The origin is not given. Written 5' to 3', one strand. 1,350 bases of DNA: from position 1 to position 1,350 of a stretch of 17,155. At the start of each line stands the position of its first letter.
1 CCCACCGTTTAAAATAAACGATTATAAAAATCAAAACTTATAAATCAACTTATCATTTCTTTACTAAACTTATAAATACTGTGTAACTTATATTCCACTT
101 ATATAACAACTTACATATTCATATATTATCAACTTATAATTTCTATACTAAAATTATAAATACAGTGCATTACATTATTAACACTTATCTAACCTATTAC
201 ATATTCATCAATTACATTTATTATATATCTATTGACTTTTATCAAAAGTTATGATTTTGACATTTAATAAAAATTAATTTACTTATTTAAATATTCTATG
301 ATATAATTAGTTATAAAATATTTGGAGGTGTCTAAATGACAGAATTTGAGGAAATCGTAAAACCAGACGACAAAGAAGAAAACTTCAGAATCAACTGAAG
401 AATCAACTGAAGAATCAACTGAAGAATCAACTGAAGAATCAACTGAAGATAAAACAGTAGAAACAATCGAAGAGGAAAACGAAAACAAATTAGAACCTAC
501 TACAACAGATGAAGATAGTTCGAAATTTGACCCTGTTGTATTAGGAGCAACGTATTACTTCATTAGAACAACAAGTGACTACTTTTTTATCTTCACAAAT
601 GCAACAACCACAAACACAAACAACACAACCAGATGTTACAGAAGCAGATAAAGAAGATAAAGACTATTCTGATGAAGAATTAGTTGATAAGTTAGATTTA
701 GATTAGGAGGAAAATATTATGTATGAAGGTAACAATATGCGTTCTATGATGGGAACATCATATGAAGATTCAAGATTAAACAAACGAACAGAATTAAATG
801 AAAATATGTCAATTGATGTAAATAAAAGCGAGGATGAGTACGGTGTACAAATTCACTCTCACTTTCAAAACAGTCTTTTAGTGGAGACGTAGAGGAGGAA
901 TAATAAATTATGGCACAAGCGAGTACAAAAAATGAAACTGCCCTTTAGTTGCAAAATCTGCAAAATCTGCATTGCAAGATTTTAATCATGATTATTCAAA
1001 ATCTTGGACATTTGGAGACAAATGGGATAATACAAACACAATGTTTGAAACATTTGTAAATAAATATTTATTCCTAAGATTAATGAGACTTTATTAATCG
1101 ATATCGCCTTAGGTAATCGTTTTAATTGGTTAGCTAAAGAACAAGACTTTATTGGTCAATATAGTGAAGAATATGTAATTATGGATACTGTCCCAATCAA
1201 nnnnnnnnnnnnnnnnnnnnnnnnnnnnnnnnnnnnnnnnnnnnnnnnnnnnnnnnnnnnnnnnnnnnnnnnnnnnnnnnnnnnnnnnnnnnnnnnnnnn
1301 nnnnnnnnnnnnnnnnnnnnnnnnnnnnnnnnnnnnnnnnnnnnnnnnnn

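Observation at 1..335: Repeat-rich 335-bp non-coding left leader with a degenerate ~87-bp duplication and multiple ACTTATA motifs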

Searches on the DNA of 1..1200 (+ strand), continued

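Call 23: get_annotated_region(hit=H37, flank=500)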
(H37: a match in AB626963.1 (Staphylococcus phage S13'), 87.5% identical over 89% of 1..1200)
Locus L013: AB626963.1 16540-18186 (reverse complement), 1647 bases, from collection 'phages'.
description: Staphylococcus phage S13' DNA, complete genome.
organism: Staphylococcus phage S13' (NCBI taxid 1010615)
taxonomy: Viruses; Duplodnaviria; Heunggongvirae; Uroviricota; Caudoviricetes; Rountreeviridae; Rakietenvirinae; Rosenblumvirus; Rosenblumvirus S241
host: Staphylococcus aureus strain SA27; source: Japan, Kochi, sewage plant; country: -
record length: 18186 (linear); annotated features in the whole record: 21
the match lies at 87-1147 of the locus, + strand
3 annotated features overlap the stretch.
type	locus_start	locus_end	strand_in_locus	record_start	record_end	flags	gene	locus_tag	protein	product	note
CDS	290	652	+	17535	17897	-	-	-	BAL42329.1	hypothetical protein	ORF21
CDS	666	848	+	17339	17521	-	-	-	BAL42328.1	hypothetical protein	ORF20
CDS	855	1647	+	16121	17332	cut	-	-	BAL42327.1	putative major capsid protein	ORF19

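Call 41: search_dna_similar(query=window:1-260:+, collection=phages, mode=distant, max_rows=60, rows=spread, max_evalue=0.001)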
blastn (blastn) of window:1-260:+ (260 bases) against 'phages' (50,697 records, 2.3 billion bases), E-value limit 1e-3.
Records with a match: 62; places in all: 142; records where one place covers at least 80% of the query: 46.
Best place of each record, by identity: 95-99% 2; 90-95% 2; 80-90% 52; 60-80% 6.
By first word of the organism name: Staphylococcus 62.
By host as written in the record: Staphylococcus aureus 38; - 4; Staphylococcus aureus strain SA27 3; Staphylococcus aureus ATCC 29213 3; Staphylococcus sp. 2; Staphylococcus aureus NRS382 2; Staphylococcus aureus ATCC 25923 2; Staphylococcus aureus subsp. aureus RN4220 2; and 6 more.
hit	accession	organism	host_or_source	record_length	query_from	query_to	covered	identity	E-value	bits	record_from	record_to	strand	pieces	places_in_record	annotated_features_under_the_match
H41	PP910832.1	Staphylococcus phage vB_Sau-F2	Staphylococcus aureus MRSA-Sau-F2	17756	1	257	99%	95.7%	4e-113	412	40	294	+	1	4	none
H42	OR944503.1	Staphylococcus phage vB_SauP_L1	Staphylococcus sp.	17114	1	257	97%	92.1%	7e-46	354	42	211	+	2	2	none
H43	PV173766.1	Staphylococcus phage ESa4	Staphylococcus aureus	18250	1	257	99%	85.6%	6e-41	313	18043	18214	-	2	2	none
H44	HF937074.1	Staphylococcus phage PSa3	Staphylococcus aureus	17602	1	257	99%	84.5%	4e-36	282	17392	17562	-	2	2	none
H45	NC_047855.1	Staphylococcus phage PSa3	Staphylococcus aureus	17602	1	257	99%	84.5%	4e-36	282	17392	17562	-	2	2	none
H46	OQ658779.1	Staphylococcus phage vB_Sa_2868B2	Staphylococcus aureus 2868B2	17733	1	257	99%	83.5%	7e-34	269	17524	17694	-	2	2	none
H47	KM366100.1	Staphylococcus phage BP39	Staphylococcus aureus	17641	1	257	97%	85.0%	1e-31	280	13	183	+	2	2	none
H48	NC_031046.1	Staphylococcus phage BP39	Staphylococcus aureus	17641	1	257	97%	85.0%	1e-31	280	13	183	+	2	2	none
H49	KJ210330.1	Staphylococcus phage GRCS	Staphylococcus aureus NRS382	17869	1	257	99%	83.1%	1e-81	307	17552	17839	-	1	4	none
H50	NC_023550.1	Staphylococcus phage GRCS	Staphylococcus aureus NRS382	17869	1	257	99%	83.1%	1e-81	307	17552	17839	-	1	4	none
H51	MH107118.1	Staphylococcus phage CSA13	Staphylococcus aureus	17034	1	257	99%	83.0%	7e-34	268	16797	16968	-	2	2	none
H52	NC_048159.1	Staphylococcus phage CSA13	Staphylococcus aureus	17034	1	257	99%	83.0%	7e-34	268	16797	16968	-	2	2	none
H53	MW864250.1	Staphylococcus phage SAPYZU_11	Staphylococcus aureus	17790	1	257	97%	84.3%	2e-33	270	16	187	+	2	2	none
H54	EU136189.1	Staphylococcus phage SAP-2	Staphylococcus aureus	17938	1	257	99%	82.7%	3e-32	262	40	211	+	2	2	none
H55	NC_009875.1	Staphylococcus phage SAP-2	Staphylococcus aureus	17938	1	257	99%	82.7%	3e-32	262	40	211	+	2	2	none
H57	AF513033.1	Staphylococcus phage P68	-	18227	1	257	95%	85.3%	2e-33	275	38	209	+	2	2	none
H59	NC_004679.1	Staphylococcus phage P68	Staphylococcus aureus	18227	1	257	95%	85.3%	2e-33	275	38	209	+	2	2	none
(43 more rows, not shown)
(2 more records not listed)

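Call 42: get_annotated_region(hit=H15, flank=500)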
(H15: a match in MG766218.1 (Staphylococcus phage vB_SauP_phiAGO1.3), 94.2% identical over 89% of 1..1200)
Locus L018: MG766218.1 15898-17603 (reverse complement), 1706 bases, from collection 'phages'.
description: Staphylococcus phage vB_SauP_phiAGO1.3, complete genome.
organism: Staphylococcus phage vB_SauP_phiAGO1.3 (NCBI taxid 2074138)
taxonomy: Viruses; Duplodnaviria; Heunggongvirae; Uroviricota; Caudoviricetes; Rountreeviridae; Rakietenvirinae; Rosenblumvirus; Rosenblumvirus AGO13
host: Staphylococcus aureus; source: -; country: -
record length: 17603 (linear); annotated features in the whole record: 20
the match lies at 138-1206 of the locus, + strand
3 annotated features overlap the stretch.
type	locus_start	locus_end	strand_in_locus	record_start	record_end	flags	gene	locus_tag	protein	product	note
CDS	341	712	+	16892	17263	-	-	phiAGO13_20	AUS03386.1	hypothetical protein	ORF20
CDS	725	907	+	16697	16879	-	-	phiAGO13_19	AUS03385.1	hypothetical protein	ORF19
CDS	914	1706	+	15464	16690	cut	-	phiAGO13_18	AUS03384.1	capsid and scaffold protein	ORF18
